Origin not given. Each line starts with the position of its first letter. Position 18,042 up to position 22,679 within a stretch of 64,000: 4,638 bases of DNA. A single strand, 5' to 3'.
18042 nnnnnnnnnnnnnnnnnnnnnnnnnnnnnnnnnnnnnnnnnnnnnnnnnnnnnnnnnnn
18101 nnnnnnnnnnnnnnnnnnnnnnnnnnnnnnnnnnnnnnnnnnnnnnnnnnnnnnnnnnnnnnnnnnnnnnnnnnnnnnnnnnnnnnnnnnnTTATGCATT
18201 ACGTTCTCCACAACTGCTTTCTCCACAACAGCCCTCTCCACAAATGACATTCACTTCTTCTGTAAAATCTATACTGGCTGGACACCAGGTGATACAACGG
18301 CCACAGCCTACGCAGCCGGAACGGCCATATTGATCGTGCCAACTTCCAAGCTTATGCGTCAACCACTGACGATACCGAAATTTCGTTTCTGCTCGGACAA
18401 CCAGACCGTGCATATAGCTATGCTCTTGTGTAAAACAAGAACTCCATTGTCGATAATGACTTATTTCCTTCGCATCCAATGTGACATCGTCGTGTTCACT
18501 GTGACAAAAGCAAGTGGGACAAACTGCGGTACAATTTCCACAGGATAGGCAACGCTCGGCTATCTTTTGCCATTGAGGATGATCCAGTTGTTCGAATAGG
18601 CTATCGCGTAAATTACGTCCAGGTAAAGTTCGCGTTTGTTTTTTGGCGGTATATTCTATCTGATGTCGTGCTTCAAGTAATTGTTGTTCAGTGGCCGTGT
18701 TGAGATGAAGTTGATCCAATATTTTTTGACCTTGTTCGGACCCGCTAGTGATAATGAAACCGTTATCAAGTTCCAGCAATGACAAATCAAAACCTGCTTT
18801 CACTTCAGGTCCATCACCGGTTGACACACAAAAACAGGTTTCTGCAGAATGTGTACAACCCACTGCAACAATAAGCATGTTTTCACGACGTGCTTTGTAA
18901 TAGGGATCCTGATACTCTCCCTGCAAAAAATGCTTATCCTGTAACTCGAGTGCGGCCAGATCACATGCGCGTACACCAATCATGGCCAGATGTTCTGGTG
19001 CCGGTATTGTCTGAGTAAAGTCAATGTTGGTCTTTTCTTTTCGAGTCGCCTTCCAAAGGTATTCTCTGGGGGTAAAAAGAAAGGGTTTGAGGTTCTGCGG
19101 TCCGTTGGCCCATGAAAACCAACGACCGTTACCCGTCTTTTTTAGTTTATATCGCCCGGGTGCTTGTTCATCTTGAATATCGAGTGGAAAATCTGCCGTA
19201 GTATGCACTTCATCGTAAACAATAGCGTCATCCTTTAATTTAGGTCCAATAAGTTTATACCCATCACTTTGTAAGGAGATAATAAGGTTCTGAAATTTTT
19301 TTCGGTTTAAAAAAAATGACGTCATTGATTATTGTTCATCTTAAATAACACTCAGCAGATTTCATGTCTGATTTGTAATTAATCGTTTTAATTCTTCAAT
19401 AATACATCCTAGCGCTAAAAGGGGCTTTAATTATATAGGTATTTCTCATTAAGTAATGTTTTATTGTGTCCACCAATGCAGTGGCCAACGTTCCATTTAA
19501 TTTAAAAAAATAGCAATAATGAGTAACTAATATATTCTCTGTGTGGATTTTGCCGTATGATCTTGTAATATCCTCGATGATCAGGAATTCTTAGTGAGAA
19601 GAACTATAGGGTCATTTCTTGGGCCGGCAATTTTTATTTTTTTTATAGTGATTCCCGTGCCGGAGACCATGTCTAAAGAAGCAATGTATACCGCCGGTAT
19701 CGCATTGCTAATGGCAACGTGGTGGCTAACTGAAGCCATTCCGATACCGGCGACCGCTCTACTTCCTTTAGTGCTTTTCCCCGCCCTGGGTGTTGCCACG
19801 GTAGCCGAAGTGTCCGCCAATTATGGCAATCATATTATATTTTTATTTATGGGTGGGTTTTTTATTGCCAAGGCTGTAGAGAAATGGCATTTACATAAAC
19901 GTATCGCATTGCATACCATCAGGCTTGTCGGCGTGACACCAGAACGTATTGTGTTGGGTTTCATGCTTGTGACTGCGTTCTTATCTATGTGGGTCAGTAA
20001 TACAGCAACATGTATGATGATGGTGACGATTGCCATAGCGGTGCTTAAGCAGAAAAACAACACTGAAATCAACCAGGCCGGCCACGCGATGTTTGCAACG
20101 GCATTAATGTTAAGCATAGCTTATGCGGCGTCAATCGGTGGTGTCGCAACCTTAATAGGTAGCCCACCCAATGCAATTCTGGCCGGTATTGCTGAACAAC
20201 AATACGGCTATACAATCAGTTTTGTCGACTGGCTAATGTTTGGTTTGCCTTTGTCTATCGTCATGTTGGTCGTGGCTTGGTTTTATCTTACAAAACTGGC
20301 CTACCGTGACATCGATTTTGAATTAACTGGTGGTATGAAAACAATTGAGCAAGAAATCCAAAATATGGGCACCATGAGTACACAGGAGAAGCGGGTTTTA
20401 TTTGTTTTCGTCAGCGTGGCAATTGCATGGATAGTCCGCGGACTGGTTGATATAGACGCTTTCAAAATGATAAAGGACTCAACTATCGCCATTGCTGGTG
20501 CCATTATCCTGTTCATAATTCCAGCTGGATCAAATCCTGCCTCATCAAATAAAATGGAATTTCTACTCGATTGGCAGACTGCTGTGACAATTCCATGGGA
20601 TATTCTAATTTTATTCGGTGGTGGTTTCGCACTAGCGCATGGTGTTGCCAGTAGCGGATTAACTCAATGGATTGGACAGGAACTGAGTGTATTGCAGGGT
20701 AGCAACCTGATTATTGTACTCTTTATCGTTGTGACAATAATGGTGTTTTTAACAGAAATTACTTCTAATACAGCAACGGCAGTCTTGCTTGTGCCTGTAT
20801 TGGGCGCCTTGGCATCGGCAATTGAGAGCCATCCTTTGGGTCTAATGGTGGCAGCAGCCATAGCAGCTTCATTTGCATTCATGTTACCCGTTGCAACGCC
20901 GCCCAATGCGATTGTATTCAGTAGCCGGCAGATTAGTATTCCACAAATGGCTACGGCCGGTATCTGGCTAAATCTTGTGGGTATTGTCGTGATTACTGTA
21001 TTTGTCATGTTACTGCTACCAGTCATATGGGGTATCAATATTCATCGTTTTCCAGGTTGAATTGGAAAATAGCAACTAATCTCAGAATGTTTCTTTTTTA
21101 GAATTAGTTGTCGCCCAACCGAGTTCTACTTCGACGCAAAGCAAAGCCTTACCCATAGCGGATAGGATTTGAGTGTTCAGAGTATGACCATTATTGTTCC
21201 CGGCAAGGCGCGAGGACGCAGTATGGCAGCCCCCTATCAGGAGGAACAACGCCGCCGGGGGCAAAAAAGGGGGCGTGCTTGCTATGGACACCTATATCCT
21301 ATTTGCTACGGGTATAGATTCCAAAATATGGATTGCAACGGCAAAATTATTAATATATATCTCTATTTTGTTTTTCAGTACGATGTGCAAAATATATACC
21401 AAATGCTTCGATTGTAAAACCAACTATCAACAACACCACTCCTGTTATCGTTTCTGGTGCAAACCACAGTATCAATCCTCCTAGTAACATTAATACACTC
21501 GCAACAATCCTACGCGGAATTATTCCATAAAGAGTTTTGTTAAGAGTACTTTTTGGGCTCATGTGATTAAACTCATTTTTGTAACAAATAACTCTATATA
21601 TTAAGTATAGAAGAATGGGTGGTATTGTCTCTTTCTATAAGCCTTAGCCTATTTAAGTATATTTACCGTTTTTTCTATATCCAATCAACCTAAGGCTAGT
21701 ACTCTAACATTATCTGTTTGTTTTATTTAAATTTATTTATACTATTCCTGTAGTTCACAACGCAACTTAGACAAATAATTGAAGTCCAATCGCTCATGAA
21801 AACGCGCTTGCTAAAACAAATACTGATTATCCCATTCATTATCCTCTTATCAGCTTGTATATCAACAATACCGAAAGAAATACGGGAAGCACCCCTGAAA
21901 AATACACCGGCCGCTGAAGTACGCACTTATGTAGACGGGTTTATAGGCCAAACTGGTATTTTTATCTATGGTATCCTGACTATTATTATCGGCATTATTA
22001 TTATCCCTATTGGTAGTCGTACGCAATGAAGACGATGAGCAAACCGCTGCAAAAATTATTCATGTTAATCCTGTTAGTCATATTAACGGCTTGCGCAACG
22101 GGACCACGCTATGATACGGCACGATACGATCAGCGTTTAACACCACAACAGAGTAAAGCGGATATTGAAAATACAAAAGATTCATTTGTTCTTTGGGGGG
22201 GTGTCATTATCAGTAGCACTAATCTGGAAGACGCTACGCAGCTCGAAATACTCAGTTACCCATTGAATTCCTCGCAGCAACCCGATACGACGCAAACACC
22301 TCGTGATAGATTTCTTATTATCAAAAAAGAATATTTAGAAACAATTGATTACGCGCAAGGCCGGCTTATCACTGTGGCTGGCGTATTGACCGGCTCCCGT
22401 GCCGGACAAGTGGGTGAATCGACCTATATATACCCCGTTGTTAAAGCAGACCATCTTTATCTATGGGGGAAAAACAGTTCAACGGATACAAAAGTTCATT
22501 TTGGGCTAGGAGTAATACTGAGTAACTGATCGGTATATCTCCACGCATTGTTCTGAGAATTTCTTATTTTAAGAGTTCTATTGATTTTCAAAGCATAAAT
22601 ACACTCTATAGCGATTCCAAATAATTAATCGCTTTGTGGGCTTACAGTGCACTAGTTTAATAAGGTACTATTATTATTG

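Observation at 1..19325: Same-strand supercluster: group-3b [NiFe] hydrogenase, hypCABDFE, and a complete V/A-type ATPase, with only 70 nt between hypE and the first ATPase gene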

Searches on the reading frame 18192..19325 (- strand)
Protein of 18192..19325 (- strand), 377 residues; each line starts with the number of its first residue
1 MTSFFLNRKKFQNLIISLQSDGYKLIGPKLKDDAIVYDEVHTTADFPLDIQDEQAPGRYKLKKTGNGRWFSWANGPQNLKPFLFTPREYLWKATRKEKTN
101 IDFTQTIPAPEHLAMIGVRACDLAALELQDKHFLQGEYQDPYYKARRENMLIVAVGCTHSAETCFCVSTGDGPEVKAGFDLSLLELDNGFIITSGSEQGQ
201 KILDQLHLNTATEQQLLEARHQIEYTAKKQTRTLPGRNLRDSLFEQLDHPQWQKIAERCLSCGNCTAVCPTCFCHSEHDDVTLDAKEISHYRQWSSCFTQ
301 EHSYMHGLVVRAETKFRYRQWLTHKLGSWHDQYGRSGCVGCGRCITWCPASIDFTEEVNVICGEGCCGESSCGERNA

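Call 5: search_protein_families(library=pfam, proteins=[window:18192-19325:-], max_evalue=0.01)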
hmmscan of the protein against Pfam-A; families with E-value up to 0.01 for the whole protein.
window:18192-19325:- (377 aa): 11 families
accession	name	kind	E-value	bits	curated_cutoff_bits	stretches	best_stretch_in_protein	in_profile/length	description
PF17179.9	Fer4_22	-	6e-31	107.6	27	1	258-352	1-95/95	4Fe-4S dicluster domain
PF13534.11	Fer4_17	-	6.4e-08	33.5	22.2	1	239-271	26-58/61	4Fe-4S dicluster domain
PF12797.12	Fer4_2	-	4.5e-07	29.9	24.5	2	335-350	7-22/22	4Fe-4S binding domain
PF25160.1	LdpA_Fe-S-bd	-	2.6e-06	27.5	27.6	1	336-351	26-41/49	LdpA Fe-S cluster-binding domain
PF13183.11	Fer4_8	-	4.7e-06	27.5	27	2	256-352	2-68/68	4Fe-4S dicluster domain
PF12838.12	Fer4_7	-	6.4e-06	27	27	1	250-271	29-50/52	4Fe-4S dicluster domain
PF13746.11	Fer4_18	-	8e-06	26.5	27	1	324-363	47-86/114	4Fe-4S dicluster domain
PF00037.32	Fer4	-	4.6e-05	23.5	21.1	1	255-271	4-20/24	4Fe-4S binding domain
PF13237.11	Fer4_10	-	6e-05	23.3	25.5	1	254-281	4-27/53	4Fe-4S dicluster domain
PF13187.11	Fer4_9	-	0.00012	22.5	27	1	258-351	1-50/52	4Fe-4S dicluster domain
PF12837.12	Fer4_6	-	0.0002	21.6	25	0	256-271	6-21/24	4Fe-4S binding domain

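Call 8: search_protein_families(library=ncbifam, proteins=[window:18192-19325:-], max_evalue=0.01)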
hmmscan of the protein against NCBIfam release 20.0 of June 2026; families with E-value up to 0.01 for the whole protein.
window:18192-19325:- (377 aa): 24 families
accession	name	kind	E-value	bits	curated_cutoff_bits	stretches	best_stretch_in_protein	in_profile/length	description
NF040833.1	sulfhyd_HydB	equivalog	1.1e-49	169.3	750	1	80-364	58-338/367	NADPH-dependent hydrogenase/sulfhydrogenase 1 subunit beta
NF040829.1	sulfhyd_ShyB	equivalog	6.4e-47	160.2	690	1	80-356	57-324/334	NAD(P)-dependent hydrogenase/sulfhydrogenase 2 subunit beta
TIGR02910.1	sulfite_red_A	equivalog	2.6e-40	138.7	323.15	1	109-361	86-326/334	anaerobic sulfite reductase subunit AsrA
NF038196.1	ferrodoxin_EFR1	subfamily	2.2e-05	24.6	75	1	191-271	118-198/242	EFR1 family ferrodoxin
NF006076.0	PRK08222.1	equivalog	3.8e-05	23.6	270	1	246-272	62-88/181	hydrogenase 4 subunit H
NF009053.0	PRK12387.1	subfamily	5e-05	23.1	204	1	247-272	63-88/180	formate hydrogenlyase complex iron-sulfur subunit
NF006221.0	PRK08348.1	subfamily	0.00042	20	124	0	333-352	41-60/136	NADH-plastoquinone oxidoreductase subunit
NF040864.1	HgcB_ferredoxin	equivalog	0.00052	19.8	99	0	256-285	13-42/93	mercury methylation ferredoxin HgcB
NF041890.1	hdrC_Methbact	equivalog_domain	0.00083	19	270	0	240-277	13-48/192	ferredoxin:CoB-CoM heterodisulfide reductase subunit HdrC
NF004538.0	PRK05888.1-4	equivalog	0.0012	18.4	135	0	253-282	57-86/162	NADH-quinone oxidoreductase subunit NuoI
NF009410.0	PRK12771.1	subfamily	0.0013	17.4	516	1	213-279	460-527/566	NAD(P)-binding protein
NF040763.1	FeFe_hydrog_A6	exception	0.0013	17.2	765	0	257-275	188-206/571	NADH-dependent [FeFe] hydrogenase, group A6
TIGR04003.1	rSAM_BssD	equivalog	0.0014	17.9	496.45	0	335-351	49-65/314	[benzylsuccinate synthase]-activating enzyme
TIGR01971.1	NuoI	subfamily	0.0019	17.8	113.05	0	257-272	81-96/121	NADH-quinone oxidoreductase, chain I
NF041779.1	hetero_SS_HdrC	equivalog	0.0021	17.6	350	0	257-272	31-46/198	ferredoxin:CoB-CoM heterodisulfide reductase subunit HdrC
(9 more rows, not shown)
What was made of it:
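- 18192..19325 (-): hydB, beta subunit of the group-3b hydrogenase (FeS, AsrA-like). Best NCBIfam hits are sulfhyd_HydB/ShyB (calls 5, 8).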

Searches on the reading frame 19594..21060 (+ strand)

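Call 43: search_protein_families(library=pfam, proteins=[window:19594-21060:+], max_evalue=0.0001)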
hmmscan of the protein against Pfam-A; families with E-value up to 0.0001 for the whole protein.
window:19594-21060:+ (488 aa): 2 families
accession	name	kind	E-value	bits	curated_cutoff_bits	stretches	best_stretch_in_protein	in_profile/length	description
PF00939.25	Na_sulph_symp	-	2.4e-82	277.8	27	1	12-473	12-464/472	Sodium:sulfate symporter transmembrane region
PF03600.22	CitMHS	-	4e-60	204.1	31.9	1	42-420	2-334/336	Citrate transporter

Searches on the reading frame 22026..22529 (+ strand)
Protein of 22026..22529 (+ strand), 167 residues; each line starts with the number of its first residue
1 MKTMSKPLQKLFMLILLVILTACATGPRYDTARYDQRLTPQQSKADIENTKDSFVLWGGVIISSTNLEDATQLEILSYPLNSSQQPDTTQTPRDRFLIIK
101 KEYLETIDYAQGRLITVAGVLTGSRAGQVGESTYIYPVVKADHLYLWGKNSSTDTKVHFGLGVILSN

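Call 43: search_protein_families(library=pfam, proteins=[window:22026-22529:+], max_evalue=0.0001)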
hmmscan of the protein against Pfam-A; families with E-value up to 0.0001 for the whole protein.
window:22026-22529:+ (167 aa): 1 family
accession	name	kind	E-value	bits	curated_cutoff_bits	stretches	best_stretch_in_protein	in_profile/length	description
PF03843.18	Slp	-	6.7e-37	126.7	22.5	1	20-155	1-135/153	Outer membrane lipoprotein Slp family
